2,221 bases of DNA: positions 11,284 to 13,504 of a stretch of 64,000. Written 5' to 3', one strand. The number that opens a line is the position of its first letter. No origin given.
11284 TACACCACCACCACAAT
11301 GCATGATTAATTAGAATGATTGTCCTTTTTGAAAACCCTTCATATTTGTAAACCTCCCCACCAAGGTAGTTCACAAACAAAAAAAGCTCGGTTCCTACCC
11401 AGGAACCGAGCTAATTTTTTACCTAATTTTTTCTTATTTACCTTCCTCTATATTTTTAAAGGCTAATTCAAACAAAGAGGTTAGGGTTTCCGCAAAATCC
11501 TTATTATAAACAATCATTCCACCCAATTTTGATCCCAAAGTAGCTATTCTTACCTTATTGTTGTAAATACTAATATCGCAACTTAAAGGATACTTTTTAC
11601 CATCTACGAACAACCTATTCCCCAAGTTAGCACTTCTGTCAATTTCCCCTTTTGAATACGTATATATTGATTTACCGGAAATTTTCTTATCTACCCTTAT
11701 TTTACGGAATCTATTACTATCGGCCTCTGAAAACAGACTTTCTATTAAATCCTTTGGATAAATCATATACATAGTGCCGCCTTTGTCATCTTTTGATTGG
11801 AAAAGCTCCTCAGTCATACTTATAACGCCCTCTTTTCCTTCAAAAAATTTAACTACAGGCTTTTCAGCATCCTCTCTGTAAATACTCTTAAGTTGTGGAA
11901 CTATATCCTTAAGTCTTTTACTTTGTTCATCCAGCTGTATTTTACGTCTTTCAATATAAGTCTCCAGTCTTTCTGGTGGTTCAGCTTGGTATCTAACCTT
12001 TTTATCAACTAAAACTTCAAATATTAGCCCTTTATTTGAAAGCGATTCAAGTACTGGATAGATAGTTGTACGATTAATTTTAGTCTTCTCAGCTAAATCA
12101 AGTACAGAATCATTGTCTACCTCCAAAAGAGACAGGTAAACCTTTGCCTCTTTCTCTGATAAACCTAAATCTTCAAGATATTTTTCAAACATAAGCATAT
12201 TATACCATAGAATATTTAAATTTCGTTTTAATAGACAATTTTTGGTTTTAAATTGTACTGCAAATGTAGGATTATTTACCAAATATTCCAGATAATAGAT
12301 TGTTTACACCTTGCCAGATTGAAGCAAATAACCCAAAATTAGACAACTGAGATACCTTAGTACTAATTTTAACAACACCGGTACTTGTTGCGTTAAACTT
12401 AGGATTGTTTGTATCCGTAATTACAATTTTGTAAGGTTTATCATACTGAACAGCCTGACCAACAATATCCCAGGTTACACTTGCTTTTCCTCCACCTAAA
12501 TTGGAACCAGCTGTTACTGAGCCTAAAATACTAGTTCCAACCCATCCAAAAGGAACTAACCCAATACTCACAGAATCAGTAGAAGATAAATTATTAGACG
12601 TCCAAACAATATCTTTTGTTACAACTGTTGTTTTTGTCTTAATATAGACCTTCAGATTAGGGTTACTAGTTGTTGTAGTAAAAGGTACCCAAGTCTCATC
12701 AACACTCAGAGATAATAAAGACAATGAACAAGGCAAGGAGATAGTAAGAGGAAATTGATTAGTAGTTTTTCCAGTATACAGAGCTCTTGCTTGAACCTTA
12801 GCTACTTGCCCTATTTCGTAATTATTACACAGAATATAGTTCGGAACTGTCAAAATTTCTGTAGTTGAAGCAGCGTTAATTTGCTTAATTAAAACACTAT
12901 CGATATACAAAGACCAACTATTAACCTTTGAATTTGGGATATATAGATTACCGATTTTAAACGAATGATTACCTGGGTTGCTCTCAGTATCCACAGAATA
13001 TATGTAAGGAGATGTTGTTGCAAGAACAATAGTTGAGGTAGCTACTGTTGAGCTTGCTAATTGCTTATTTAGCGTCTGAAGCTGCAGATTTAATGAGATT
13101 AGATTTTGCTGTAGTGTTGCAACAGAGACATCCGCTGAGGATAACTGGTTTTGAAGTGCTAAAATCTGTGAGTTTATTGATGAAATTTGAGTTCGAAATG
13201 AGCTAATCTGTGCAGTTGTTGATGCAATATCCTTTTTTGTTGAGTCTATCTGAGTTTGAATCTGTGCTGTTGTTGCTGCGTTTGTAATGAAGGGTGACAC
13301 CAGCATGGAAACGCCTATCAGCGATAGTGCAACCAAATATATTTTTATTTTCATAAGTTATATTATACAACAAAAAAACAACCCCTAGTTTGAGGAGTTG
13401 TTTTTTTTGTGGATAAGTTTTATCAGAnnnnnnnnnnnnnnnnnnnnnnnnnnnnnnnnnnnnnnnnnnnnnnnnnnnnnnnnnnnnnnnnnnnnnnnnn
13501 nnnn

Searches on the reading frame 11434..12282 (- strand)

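Call 33: search_protein_families(library=pfam, proteins=[window:11434-12282:-])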
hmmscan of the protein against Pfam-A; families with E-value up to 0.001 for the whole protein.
window:11434-12282:- (282 aa): 1 family
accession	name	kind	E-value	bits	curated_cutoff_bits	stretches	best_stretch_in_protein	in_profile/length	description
PF01978.25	TrmB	-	1.1e-15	57.7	25.6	1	36-104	1-68/68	Sugar-specific transcriptional regulator TrmB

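Call 67: search_protein_families(library=ncbifam, proteins=[window:11434-12282:-], max_evalue=0.00001)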
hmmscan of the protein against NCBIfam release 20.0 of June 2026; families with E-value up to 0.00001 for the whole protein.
window:11434-12282:- (282 aa): 1 family
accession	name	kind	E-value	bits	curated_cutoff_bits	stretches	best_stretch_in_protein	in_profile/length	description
NF047390.1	TransRegTrmBL1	equivalog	7.5e-07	28.4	650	1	35-161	9-130/341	HTH-type sugar sensing transcriptional regulator TrmBL1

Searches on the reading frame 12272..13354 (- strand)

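Call 33: search_protein_families(library=pfam, proteins=[window:12272-13354:-])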
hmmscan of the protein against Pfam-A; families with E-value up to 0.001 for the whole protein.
window:12272-13354:- (360 aa): 2 families
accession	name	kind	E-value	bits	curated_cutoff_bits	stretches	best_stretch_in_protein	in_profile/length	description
PF10186.14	ATG14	-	0.00018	21.2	33.2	1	28-142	77-191/347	Vacuolar sorting 38 and autophagy-related subunit 14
PF08614.16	ATG16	-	0.00047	20.8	33.7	1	33-103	51-122/200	Autophagy protein 16 (ATG16)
